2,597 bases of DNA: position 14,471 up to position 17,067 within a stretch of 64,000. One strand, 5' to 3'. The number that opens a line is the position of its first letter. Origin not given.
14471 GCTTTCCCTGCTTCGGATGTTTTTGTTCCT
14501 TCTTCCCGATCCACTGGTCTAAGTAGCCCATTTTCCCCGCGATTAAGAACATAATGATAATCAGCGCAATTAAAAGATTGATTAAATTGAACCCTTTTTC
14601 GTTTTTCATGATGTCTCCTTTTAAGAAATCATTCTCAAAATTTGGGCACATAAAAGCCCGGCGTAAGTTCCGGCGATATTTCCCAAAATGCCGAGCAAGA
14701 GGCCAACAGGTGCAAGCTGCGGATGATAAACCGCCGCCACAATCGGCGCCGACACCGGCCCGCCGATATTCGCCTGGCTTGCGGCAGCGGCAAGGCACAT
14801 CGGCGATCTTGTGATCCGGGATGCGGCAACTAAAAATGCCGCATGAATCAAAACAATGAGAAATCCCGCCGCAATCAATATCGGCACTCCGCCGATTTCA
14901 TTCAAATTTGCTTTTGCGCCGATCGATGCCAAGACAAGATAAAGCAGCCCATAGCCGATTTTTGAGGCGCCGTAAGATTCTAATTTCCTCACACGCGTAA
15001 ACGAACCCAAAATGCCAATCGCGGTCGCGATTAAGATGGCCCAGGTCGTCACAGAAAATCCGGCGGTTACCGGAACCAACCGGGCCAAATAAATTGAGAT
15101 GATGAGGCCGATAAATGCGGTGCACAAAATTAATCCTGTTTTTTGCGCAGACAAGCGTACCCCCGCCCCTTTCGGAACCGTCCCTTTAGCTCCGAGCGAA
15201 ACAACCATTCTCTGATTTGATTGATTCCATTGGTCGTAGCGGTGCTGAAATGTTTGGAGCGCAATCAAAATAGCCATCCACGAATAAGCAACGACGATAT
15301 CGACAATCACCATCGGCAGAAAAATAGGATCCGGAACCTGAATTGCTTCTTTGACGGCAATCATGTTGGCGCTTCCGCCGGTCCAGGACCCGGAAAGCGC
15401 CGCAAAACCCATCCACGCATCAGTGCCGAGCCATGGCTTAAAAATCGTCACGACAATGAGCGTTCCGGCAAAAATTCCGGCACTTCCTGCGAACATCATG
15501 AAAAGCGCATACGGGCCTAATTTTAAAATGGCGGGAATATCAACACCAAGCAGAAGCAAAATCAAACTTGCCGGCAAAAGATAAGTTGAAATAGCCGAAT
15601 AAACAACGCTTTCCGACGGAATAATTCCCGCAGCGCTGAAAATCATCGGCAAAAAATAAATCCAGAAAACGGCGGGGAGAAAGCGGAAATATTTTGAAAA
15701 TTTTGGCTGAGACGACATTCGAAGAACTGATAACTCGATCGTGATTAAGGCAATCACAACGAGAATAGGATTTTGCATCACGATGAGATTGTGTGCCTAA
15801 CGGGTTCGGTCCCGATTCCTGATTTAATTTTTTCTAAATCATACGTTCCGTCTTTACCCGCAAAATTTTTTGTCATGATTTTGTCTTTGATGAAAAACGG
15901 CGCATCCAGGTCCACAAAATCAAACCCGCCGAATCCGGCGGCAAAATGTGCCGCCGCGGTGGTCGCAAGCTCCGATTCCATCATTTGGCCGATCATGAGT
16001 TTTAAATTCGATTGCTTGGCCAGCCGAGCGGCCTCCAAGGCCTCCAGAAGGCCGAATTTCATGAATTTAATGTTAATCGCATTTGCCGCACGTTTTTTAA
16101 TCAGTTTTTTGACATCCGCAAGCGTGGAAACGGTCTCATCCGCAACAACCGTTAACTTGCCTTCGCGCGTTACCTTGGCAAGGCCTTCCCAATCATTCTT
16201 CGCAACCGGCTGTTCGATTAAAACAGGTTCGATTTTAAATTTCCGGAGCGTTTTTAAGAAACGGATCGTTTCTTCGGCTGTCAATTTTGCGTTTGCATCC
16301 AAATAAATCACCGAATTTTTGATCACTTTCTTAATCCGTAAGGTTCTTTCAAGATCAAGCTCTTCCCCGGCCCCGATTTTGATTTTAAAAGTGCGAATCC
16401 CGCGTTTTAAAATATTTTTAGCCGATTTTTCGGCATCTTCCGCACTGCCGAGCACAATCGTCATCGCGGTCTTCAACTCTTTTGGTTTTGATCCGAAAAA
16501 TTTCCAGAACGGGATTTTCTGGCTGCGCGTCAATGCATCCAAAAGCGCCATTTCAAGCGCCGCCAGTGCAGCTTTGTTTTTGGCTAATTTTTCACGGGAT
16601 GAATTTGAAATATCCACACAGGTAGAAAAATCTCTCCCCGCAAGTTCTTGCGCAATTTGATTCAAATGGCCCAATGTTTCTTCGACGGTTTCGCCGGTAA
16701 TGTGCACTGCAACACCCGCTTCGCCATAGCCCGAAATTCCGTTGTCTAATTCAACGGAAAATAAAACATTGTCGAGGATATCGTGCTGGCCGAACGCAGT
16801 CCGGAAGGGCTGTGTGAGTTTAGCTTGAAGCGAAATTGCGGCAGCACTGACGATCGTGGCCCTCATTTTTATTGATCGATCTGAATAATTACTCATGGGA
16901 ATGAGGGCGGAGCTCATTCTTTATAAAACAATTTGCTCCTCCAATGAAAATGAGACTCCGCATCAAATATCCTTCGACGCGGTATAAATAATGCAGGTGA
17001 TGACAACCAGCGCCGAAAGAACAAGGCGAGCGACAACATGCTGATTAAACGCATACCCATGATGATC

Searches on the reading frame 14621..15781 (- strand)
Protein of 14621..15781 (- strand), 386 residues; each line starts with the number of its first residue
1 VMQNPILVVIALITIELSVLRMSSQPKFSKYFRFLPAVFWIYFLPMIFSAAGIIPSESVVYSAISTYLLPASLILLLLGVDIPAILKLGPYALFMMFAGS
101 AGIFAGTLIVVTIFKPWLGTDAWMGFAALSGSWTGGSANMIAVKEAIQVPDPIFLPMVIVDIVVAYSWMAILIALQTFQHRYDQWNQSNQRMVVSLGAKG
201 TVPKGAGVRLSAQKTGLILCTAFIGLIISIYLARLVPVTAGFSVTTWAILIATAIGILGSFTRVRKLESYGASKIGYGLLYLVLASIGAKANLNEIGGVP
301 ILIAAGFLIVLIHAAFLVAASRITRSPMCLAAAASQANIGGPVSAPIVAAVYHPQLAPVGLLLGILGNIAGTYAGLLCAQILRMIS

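Call 77: search_protein_families(library=pfam, proteins=[window:14621-15781:-], max_evalue=0.001)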
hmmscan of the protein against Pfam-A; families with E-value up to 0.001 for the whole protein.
window:14621-15781:- (386 aa): 1 family
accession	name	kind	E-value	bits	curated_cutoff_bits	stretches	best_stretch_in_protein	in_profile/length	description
PF05684.17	DUF819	-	5.8e-79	266.3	27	1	25-384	15-378/379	Protein of unknown function (DUF819)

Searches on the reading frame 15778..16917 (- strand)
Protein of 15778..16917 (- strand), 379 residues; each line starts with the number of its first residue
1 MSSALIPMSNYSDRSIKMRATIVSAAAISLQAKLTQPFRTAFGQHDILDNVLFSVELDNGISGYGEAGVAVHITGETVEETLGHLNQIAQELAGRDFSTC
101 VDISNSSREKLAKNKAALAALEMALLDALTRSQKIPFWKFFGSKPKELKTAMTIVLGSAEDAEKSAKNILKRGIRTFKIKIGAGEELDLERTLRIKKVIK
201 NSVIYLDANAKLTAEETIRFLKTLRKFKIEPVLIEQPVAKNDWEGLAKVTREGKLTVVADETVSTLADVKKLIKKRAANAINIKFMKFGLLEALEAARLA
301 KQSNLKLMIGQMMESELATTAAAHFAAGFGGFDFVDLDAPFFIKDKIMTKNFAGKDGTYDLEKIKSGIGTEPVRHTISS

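Call 77: search_protein_families(library=pfam, proteins=[window:15778-16917:-], max_evalue=0.001)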
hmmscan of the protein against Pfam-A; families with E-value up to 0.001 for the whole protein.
window:15778-16917:- (379 aa): 4 families
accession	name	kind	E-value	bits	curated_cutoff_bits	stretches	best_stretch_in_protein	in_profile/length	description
PF13378.12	MR_MLE_C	-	1.2e-35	123.6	29.4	1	163-372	3-215/219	Enolase C-terminal domain-like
PF02746.21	MR_MLE_N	-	6.1e-11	43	22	1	32-142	11-117/117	Mandelate racemase / muconate lactonizing enzyme, N-terminal domain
PF00113.28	Enolase_C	-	2.2e-10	40.7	21.5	1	207-312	128-236/296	Enolase, C-terminal TIM barrel domain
PF07476.17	MAAL_C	-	1.6e-05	24.7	27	1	219-326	94-213/249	Methylaspartate ammonia-lyase C-terminus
